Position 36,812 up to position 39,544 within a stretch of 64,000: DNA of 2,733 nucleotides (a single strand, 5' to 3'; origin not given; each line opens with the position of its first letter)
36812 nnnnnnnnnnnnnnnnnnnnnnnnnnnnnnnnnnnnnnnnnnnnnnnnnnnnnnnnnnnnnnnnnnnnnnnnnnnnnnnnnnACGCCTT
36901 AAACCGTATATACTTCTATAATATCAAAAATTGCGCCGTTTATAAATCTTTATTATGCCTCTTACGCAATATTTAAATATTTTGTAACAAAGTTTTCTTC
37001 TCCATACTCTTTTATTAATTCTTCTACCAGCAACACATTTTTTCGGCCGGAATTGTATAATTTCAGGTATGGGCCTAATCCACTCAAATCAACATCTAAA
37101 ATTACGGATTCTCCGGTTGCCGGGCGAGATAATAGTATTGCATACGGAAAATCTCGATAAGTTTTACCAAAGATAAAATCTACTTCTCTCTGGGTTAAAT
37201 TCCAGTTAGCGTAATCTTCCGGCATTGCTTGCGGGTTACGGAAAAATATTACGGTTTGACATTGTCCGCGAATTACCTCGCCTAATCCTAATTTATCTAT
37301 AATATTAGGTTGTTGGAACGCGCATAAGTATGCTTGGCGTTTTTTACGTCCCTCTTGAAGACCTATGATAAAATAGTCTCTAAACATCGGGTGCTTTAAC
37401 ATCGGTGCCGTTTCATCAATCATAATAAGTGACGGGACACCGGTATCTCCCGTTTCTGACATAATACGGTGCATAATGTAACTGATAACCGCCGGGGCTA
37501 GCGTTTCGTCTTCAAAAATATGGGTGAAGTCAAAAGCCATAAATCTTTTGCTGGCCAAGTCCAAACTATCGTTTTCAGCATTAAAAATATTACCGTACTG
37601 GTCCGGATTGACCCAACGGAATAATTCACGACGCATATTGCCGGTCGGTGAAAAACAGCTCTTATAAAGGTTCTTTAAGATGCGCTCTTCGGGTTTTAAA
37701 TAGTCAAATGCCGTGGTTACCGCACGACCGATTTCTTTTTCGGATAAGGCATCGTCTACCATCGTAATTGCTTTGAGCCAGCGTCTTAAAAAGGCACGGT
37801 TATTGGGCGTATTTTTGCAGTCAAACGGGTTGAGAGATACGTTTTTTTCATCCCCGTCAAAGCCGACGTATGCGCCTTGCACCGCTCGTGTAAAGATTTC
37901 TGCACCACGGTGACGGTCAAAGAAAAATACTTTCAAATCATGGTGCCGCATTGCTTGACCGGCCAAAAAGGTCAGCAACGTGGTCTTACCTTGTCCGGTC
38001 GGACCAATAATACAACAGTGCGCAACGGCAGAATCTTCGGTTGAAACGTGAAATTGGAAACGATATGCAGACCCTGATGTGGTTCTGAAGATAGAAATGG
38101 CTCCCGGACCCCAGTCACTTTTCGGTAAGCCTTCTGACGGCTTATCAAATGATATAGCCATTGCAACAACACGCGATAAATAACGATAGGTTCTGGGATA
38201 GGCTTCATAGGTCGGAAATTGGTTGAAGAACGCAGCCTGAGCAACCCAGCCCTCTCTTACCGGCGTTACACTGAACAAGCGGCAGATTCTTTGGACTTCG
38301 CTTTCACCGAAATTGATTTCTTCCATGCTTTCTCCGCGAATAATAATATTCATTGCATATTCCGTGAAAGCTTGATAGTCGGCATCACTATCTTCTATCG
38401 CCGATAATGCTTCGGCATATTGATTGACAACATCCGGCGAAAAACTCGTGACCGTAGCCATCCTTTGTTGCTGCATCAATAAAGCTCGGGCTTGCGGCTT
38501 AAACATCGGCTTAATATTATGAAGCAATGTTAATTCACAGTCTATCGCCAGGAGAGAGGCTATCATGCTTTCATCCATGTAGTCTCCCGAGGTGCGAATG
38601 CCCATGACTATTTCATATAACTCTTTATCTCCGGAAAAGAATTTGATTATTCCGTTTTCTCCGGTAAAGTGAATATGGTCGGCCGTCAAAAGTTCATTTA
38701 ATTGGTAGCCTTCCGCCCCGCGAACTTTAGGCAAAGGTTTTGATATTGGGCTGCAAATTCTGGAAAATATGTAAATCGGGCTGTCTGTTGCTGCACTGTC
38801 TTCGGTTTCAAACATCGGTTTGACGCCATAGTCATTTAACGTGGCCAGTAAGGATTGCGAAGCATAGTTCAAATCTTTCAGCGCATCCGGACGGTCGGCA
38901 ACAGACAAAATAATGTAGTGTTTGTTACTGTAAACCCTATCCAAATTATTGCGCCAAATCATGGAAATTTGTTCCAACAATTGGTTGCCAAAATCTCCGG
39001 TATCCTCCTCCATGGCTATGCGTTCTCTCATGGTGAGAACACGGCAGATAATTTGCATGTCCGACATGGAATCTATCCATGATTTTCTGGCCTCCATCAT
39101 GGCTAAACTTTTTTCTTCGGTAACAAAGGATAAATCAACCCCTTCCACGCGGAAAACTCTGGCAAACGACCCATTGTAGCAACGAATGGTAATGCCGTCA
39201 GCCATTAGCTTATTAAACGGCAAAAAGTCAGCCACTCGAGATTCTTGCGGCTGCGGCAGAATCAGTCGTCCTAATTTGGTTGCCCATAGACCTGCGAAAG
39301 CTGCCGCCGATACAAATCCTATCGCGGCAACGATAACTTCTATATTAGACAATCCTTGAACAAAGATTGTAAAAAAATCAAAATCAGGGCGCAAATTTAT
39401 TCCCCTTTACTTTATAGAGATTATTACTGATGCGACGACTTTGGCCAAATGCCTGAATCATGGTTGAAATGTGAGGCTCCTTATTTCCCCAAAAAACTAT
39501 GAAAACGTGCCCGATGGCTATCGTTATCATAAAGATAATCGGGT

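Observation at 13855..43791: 30-kb single-operon VirB-type T4SS with a Rickettsiales-like B8-B7-B8-B9 duplication, extreme gene gigantism and no coupling protein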

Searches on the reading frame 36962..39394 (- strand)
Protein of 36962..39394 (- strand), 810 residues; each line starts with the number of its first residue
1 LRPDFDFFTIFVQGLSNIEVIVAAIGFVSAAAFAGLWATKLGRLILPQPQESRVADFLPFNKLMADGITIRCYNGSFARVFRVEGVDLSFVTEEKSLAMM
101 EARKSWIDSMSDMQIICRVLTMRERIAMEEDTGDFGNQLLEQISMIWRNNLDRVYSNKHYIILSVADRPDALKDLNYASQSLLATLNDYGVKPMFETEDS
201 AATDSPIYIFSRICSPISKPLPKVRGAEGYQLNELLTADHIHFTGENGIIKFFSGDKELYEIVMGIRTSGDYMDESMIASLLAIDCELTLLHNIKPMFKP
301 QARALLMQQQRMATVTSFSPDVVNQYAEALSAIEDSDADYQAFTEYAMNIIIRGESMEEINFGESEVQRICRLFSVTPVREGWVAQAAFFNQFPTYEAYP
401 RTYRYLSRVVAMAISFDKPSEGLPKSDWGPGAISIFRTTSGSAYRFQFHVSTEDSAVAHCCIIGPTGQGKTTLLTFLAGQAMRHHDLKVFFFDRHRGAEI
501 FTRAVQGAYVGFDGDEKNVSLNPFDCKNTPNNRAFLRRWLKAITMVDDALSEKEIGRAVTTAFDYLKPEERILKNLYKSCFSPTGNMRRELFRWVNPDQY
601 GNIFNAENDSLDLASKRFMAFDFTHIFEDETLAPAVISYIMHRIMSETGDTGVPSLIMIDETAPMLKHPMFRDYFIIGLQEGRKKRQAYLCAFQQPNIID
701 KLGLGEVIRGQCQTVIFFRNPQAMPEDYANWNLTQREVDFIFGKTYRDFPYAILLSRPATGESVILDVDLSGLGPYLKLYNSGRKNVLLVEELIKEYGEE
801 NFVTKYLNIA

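Call 3: search_protein_families(library=pfam, proteins=[window:36962-39394:-], max_evalue=0.01)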
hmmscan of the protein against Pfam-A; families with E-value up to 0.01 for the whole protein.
window:36962-39394:- (810 aa): 6 families
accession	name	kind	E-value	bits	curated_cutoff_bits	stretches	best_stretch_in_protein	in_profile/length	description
PF03135.19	CagE_TrbE_VirB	-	1.4e-12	48.5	21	1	223-396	30-198/204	CagE, TrbE, VirB family, component of type IV transporter system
PF19044.6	P-loop_TraG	-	1.1e-05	24.8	25.8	0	586-671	183-268/413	TraG P-loop domain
PF01935.23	DUF87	-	0.00028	21.5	23.2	1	458-495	24-61/220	Helicase HerA, central domain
PF25199.1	nSTAND_NTPase5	-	0.00029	21.1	34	1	451-496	35-80/145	Novel STAND NTPase 5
PF13401.12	AAA_22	-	0.0014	19.4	27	0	459-560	7-76/130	AAA domain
PF01695.23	IstB_IS21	-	0.0047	16.9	24.1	0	461-496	96-130/238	IstB-like ATP binding protein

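Call 9: find_related_loci(query=window:36962-39394:-, collection=genome_contigs, flank=10000)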
Query window:36962-39394:- (810 aa) in genome_contigs; peptide patterns used: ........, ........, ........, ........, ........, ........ (x = any residue, [..] = any of these).
300 stretches matched a pattern; 277 encode a relative of the query (tblastn E <= 1e-3); the best 80 are kept; 80 distinct loci.
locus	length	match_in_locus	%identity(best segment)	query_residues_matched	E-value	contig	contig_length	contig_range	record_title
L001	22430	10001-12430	97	1-810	0e+0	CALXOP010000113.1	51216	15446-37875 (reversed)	MAG: uncultured Alphaproteobacteria bacterium isolate E12__bin290 genome assembly, contig: E12__k127_5579550, whole geno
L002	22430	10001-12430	96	1-810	0e+0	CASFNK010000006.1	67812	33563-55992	uncultured proteobacterium isolate SI.B29.metabat-bins.91 genome assembly, contig: SI.B29.metabat-bins.91.fa_k141_16175,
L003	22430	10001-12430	96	1-810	0e+0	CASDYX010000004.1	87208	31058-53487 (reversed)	uncultured proteobacterium isolate O18_L1_385385_idba_bin.5 genome assembly, contig: O18_L1_385385_idba_bin.5.fa_scaffol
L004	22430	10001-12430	96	1-810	0e+0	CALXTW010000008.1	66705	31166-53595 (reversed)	MAG: uncultured Alphaproteobacteria bacterium isolate BRZ_RR__bin74 genome assembly, contig: BRZ_RR__NODE_434_length_667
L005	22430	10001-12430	93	1-810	0e+0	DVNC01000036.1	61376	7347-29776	MAG TPA_asm: Candidatus Scatocola faecipullorum isolate ChiW3-316 ChiW3__C90362_L61376_SRR5506726, whole genome shotgun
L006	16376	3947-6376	93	1-810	0e+0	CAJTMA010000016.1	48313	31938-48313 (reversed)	MAG TPA_asm: uncultured Alphaproteobacteria bacterium isolate MGBC104355 genome assembly, contig: MGBC104355.16, whole g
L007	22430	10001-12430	89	1-810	0e+0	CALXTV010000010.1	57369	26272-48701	MAG: uncultured Alphaproteobacteria bacterium isolate BRZ_LG__bin14 genome assembly, contig: BRZ_LG__NODE_713_length_573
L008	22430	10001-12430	88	1-810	0e+0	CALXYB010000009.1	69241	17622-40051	MAG: uncultured Alphaproteobacteria bacterium isolate BRZ_DL__bin79 genome assembly, contig: BRZ_DL__NODE_646_length_692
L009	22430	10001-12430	88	1-810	0e+0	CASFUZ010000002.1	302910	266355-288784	uncultured proteobacterium isolate O15_L1_384384_idba_bin.74 genome assembly, contig: O15_L1_384384_idba_bin.74.fa_scaff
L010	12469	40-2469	88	1-810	0e+0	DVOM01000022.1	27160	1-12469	MAG TPA_asm: Candidatus Scatocola faecigallinarum isolate 2846 CHK22__C134548_L27160_ERR2241687, whole genome shotgun se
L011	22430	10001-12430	89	1-810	0e+0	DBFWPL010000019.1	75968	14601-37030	MAG TPA_asm: Alphaproteobacteria bacterium isolate MAG7984 contig19, whole genome shotgun sequence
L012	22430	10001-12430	88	1-810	0e+0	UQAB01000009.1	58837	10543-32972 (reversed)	uncultured Azospirillum sp. isolate UMGS63 genome assembly, contig: NODE_470_length_58837_cov_9.623196, whole genome sho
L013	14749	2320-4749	88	1-810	0e+0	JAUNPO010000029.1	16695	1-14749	MAG: Pseudomonadota bacterium isolate S36M_St_32 NODE_2049_length_16695_cov_6.820493, whole genome shotgun sequence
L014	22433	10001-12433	87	1-810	0e+0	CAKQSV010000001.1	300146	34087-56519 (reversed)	MAG: uncultured Alphaproteobacteria bacterium isolate REFINED_METABAT215_TOP10_CONTIGS_1500_ASSEMBLY_K77_MERGED__Hadza_M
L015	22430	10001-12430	86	1-810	0e+0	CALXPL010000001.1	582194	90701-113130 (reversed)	MAG: uncultured Alphaproteobacteria bacterium isolate BRZ_FQ__bin96 genome assembly, contig: BRZ_FQ__NODE_1_length_58219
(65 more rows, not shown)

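Call 10: search_protein_families(library=ncbifam, proteins=[window:36962-39394:-], max_evalue=0.01)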
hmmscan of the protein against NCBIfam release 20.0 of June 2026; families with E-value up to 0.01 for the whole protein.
window:36962-39394:- (810 aa): 13 families
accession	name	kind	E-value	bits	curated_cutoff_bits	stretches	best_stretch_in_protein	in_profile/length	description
TIGR00929.1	VirB4_CagE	subfamily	9.1e-109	364.8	643.1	2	230-801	213-780/792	VirB4 family type IV secretion/conjugal transfer ATPase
NF010473.0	PRK13898.1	equivalog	1.9e-64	218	1050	1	173-801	171-787/801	type IV secretion system ATPase VirB4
NF010427.0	PRK13853.1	equivalog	1.4e-48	165.4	957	1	271-800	246-772/789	type IV secretion system protein VirB4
NF010447.0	PRK13873.1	equivalog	2e-41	141.8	1020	2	319-808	305-790/815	conjugal transfer protein TrbE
NF010404.0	PRK13830.1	subfamily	4.8e-30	104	810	1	313-723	311-722/818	conjugal transfer protein TrbE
NF010466.0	PRK13891.1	subfamily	3.4e-28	98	1322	1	438-730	473-768/852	conjugal transfer protein TrbE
TIGR02746.1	TraC-F-type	equivalog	7.7e-11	40.6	567.05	1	461-673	434-662/800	type IV secretion system protein TraC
NF045971.1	conju_CD1110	equivalog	1.4e-07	30.2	325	1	55-311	2-261/752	VirB4-like conjugal transfer ATPase, CD1110 family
NF045975.1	VirB4_plasma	equivalog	0.00037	18.3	590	1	439-532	497-588/894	Mbov_0397 family ICE element conjugal transfer ATPase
NF041017.1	DNA_import_CedB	equivalog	0.00077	18.2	700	1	454-494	272-312/590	DNA import protein CedB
TIGR03783.1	Bac_Flav_CT_G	subfamily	0.0017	16.3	261.55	1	587-674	599-686/829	TraG family conjugative transposon ATPase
TIGR03744.1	traC_PFL_4706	equivalog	0.002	16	520.6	1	347-493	362-510/892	conjugative transfer ATPase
NF008186.0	PRK10938.1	equivalog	0.0069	14.9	459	0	457-498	286-327/490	molybdate ABC transporter ATP-binding protein ModF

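Call 25: search_solved_structures(query=window:36962-39394:-, max_evalue=0.001)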
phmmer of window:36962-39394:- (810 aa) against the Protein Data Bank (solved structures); distinct sequences matched with E-value up to 0.001: 3.
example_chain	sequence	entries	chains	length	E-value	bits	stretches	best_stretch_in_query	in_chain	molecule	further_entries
7o41_A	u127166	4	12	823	2.9e-40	141.5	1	175-744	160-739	TrwK protein | Type IV secretion system protein virB4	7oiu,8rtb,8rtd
7o43_A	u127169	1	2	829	3e-40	141.4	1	175-744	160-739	TrwK protein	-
7o42_A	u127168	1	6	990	6.2e-40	140.4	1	175-743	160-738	TrwK protein,Protein hcp1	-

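Call 37: search_dna_similar(query=window:36962-39394:-, collection=plasmids, mode=protein, max_rows=25)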
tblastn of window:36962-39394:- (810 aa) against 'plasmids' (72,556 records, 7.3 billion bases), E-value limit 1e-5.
The search stops at 5000 records and this limit was reached: more records match than are counted here, and every count below describes the 5000 best-scoring records only.
Records with a match: at least 5000; places in all: 5332; records where one place covers at least 80% of the query: 528.
Best place of each record, by identity: <60% 5000.
By first word of the organism name: Escherichia 1277; Klebsiella 547; Salmonella 309; Campylobacter 304; Agrobacterium 301; Rhizobium 286; Enterobacter 190; Sinorhizobium 145; Citrobacter 129; Xanthomonas 125; and 199 more.
By predicted mobility (MOB-suite, as given by PLSDB): conjugative 4055; non-mobilizable 620; mobilizable 325.
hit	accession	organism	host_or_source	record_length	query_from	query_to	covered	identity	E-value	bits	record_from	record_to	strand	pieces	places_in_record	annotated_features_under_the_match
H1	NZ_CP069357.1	Microvirga sp. VF16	Vachellia farnesiana,Cell culture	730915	43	808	95%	39.3%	5e-176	569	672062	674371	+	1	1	hypothetical protein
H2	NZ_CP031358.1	Erythrobacter aureus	marine sediment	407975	40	807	95%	35.2%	9e-148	488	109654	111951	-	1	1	VirB4 family type IV secretion system protein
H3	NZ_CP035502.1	Sphingosinicella sp. BN140058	Cell culture,soil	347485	41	796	93%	35.2%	4e-144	477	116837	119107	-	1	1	hypothetical protein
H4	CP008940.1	Candidatus Paracaedimonas acanthamoebae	Acanthamoeba polyphaga HN-3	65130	38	808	95%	30.3%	6e-108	371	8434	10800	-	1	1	hypothetical protein (x2)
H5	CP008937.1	Candidatus Paracaedimonas acanthamoebae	Acanthamoeba polyphaga HN-3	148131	38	808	95%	30.3%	6e-108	371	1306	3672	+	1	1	hypothetical protein (x2)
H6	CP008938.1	Candidatus Paracaedimonas acanthamoebae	Acanthamoeba polyphaga HN-3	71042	38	810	95%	30.0%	5e-109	375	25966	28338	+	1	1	hypothetical protein (x2)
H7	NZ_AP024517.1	Nitrosospira sp. NRS527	Oryza sativa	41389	45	808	94%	26.6%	6e-64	241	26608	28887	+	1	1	hypothetical protein | type IV secretion system protein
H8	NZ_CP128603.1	Roseibium aggregatum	cell culture,marine biofilms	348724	43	800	92%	26.8%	5e-53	236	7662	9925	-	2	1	type IV secretion system protein B4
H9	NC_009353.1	Magnetospirillum gryphiswaldense MSR-1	from the mud of the eutrophic river Ryck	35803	58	800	92%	27.0%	2e-53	209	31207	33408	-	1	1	VirB4 family type IV secretion system protein | hypothetical protein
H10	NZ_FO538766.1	Magnetospira sp. QH-2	-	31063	56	803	92%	26.7%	2e-74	272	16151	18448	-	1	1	hypothetical protein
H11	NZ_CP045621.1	Roseibium aggregatum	-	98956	36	800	94%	25.7%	4e-56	218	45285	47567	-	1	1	type IV secretion system protein B4 | hypothetical protein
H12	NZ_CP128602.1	Roseibium aggregatum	cell culture,marine biofilms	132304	36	800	94%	25.6%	3e-54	212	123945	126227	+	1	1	type IV secretion system protein B4 | hypothetical protein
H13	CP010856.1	Marinovum algicola DG 898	-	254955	43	790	92%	26.1%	2e-37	159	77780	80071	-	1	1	Type IV secretory pathway, VirB4 component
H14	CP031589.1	Marinibacterium anthonyi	Isolate culture,marine surface water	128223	43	790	92%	25.9%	5e-36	155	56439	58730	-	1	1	virB4_3: Type IV secretion system protein virB4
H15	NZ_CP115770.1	Paracoccus sediminicola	cell culture,sediment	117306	50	790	91%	26.0%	3e-39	165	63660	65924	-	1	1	type IV secretion system protein B4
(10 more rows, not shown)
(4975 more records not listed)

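Call 38: get_annotated_region(hit=H1, flank=20000)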
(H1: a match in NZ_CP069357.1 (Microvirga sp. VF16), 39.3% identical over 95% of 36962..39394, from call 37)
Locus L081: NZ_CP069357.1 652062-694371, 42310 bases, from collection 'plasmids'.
description: Microvirga sp. VF16 plasmid pMVF16-3, complete sequence
organism: Microvirga sp. VF16 (NCBI taxid 2807101)
taxonomy: Bacteria; Pseudomonadota; Alphaproteobacteria; Hyphomicrobiales; Methylobacteriaceae; Microvirga; Microvirga sp. VF16
host: -; source: Vachellia farnesiana,Cell culture; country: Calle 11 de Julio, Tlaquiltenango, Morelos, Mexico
typing (MOB-suite, as given by PLSDB): non-mobilizable
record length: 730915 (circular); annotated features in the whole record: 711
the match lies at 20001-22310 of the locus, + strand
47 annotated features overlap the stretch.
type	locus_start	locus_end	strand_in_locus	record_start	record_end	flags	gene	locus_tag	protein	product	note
CDS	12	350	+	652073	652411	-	-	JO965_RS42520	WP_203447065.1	hypothetical protein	-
CDS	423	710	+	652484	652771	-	-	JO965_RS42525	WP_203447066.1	hypothetical protein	-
CDS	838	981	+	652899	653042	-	-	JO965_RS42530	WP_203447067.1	hypothetical protein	-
CDS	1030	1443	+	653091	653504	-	-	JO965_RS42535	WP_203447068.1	BA14K family protein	-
CDS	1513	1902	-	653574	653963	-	-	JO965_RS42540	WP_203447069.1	hypothetical protein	-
CDS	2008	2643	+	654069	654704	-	-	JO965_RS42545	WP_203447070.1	hypothetical protein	-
CDS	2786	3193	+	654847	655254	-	-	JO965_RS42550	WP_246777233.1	BA14K family protein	-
CDS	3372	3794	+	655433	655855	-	-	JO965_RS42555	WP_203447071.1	hypothetical protein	-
CDS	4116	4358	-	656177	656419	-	-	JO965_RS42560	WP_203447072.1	hypothetical protein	-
CDS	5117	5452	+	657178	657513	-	-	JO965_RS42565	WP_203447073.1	hypothetical protein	-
CDS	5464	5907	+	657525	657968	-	-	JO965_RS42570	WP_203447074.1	hypothetical protein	-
CDS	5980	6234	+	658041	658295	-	-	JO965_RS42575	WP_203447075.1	hypothetical protein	-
CDS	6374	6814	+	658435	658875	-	-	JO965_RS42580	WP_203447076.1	hypothetical protein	-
CDS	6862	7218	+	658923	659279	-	-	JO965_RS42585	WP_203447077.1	hypothetical protein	-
CDS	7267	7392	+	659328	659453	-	-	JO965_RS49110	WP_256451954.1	hypothetical protein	-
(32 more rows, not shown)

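Call 39: search_protein_representatives(protein=window:36962-39394:-)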
Query: 810 residues. Proteins with E-value up to 0.001 (for the whole library): 2826; up to 1e-10: 1833; up to 1e-30: 536. The best 150 are listed.
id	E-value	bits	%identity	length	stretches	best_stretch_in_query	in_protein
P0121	7.3e-256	867.7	51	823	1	10-807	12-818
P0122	3.1e-214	730.1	57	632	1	224-808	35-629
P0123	1.6e-195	668.2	41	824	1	5-808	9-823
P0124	2.2e-180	618.1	39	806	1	24-800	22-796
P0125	5.4e-180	616.8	41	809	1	5-807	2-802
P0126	5.6e-172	590.3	39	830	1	18-808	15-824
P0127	1.1e-168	579.5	39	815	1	20-808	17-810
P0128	2.6e-164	565.0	38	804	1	8-807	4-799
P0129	1.2e-156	539.7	36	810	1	31-807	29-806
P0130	3.3e-154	531.6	35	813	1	17-807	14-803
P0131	4.1e-154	531.3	39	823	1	20-800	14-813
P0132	8.4e-153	526.9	39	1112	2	470-808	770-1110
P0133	7.0e-152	523.9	36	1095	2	470-807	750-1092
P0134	7.9e-152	523.7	59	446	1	384-798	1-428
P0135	2.7e-151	521.9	36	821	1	24-807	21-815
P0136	1.3e-145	503.1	37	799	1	10-797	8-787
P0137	4.9e-145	501.3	37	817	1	25-798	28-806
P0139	1.1e-141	490.1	35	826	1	6-808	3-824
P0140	1.9e-140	486.1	37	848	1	23-808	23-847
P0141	6.0e-139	481.1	34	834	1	42-808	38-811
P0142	1.2e-137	476.8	35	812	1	3-807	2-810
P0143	1.9e-134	466.2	36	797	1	26-808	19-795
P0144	1.4e-133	463.3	36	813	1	18-798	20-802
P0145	3.5e-133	462.1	34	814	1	8-807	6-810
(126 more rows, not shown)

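Call 40: list_cluster_members(proteins=[P0121, P0123, P0124, P0125, P0126, P0127, P0128, P0129, P0130, P0131])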
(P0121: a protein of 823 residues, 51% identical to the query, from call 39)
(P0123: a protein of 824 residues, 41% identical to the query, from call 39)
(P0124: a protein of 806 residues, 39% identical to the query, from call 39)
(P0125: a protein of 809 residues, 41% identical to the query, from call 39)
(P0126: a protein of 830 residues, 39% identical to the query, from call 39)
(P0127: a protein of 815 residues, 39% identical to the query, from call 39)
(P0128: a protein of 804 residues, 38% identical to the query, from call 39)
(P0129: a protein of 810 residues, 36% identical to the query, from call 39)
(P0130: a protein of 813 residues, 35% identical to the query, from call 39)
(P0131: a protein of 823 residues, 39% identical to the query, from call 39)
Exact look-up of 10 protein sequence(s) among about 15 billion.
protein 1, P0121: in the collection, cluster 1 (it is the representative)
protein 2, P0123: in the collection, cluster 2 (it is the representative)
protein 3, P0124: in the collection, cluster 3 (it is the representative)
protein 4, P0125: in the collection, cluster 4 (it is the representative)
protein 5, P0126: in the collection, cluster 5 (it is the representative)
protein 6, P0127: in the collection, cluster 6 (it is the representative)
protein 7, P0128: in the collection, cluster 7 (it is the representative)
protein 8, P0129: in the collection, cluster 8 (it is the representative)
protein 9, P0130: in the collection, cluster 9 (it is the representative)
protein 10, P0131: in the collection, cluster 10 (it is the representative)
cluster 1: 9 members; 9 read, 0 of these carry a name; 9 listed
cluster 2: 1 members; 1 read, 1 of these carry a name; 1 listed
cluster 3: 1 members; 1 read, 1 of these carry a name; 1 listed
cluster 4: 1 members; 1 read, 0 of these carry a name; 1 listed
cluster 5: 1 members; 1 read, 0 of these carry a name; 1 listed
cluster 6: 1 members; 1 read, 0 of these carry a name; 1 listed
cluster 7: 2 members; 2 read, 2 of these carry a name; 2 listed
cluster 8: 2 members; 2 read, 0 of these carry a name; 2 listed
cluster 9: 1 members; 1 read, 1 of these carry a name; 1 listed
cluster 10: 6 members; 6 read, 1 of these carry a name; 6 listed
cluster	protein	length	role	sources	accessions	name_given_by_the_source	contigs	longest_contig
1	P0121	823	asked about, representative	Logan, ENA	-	-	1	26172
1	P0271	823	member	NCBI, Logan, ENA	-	-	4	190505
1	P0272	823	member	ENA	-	-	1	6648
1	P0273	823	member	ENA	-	-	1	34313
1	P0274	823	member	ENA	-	-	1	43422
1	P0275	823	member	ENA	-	-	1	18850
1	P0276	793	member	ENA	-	-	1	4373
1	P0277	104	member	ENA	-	-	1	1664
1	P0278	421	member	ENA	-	-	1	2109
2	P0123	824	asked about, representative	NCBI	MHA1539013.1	MAG: hypothetical protein ACTSXQ_00880 [Alphaproteobacteria bacterium]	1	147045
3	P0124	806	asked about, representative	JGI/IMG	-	type IV secretion system protein VirB4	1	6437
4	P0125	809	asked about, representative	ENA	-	-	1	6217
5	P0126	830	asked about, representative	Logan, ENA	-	-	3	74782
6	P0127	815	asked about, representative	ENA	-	-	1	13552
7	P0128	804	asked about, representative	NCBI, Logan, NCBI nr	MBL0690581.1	MAG: hypothetical protein JJV96_02535 [Alphaproteobacteria bacterium] | hypothetical protein [Alphaproteobacteria bacterium]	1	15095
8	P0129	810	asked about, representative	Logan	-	-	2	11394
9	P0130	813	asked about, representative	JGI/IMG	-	type IV secretion system protein VirB4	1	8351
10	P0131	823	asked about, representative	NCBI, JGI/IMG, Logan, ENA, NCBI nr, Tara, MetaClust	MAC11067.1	MAG: hypothetical protein CMN74_02310 [Sphingorhabdus sp.] | hypothetical protein [Sphingorhabdus sp.] | strand:- start:4055 stop:6526 length:2472 start_codon:yes stop_codon:yes ...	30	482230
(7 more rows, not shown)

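Call 42: get_annotated_region(hit=H4, flank=20000)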
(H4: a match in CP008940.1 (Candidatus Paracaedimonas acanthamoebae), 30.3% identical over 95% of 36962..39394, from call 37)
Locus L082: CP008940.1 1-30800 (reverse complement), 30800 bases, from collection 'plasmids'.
description: Candidatus Caedibacter acanthamoebae plasmid Plasmid_00004, complete sequence
organism: Candidatus Paracaedimonas acanthamoebae (NCBI taxid 244581)
taxonomy: Bacteria; Pseudomonadota; Alphaproteobacteria; Holosporales; Caedimonadaceae; Candidatus Paracaedimonas; Candidatus Paracaedimonas acanthamoebae
host: -; source: Acanthamoeba polyphaga HN-3; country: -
typing (MOB-suite, as given by PLSDB): mobilizable; replicon rep_cluster_223; relaxase MOBQ
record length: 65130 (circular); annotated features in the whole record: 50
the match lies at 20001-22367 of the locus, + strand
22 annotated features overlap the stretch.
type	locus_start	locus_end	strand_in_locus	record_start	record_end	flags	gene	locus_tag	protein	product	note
CDS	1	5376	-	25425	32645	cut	-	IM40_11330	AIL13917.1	hypothetical protein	-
CDS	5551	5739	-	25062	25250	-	-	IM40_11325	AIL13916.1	hypothetical protein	-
CDS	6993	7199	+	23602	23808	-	-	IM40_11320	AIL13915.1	hypothetical protein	-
CDS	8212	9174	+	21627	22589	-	-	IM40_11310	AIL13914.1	hypothetical protein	-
CDS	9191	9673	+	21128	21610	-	-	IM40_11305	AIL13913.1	hypothetical protein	-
CDS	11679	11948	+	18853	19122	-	-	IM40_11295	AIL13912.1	hypothetical protein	-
CDS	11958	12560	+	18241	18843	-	-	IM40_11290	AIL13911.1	hypothetical protein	-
CDS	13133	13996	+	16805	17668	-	-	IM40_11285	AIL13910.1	hypothetical protein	-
CDS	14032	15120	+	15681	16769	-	-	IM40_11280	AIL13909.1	hypothetical protein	-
CDS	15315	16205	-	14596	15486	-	-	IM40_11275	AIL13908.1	hypothetical protein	-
CDS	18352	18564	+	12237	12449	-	-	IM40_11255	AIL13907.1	hypothetical protein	-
CDS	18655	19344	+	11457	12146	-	-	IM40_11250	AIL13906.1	hypothetical protein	-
CDS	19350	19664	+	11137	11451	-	-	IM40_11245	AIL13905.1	hypothetical protein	-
CDS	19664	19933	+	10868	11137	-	-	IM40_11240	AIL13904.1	hypothetical protein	-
CDS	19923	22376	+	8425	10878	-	-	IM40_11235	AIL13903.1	hypothetical protein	-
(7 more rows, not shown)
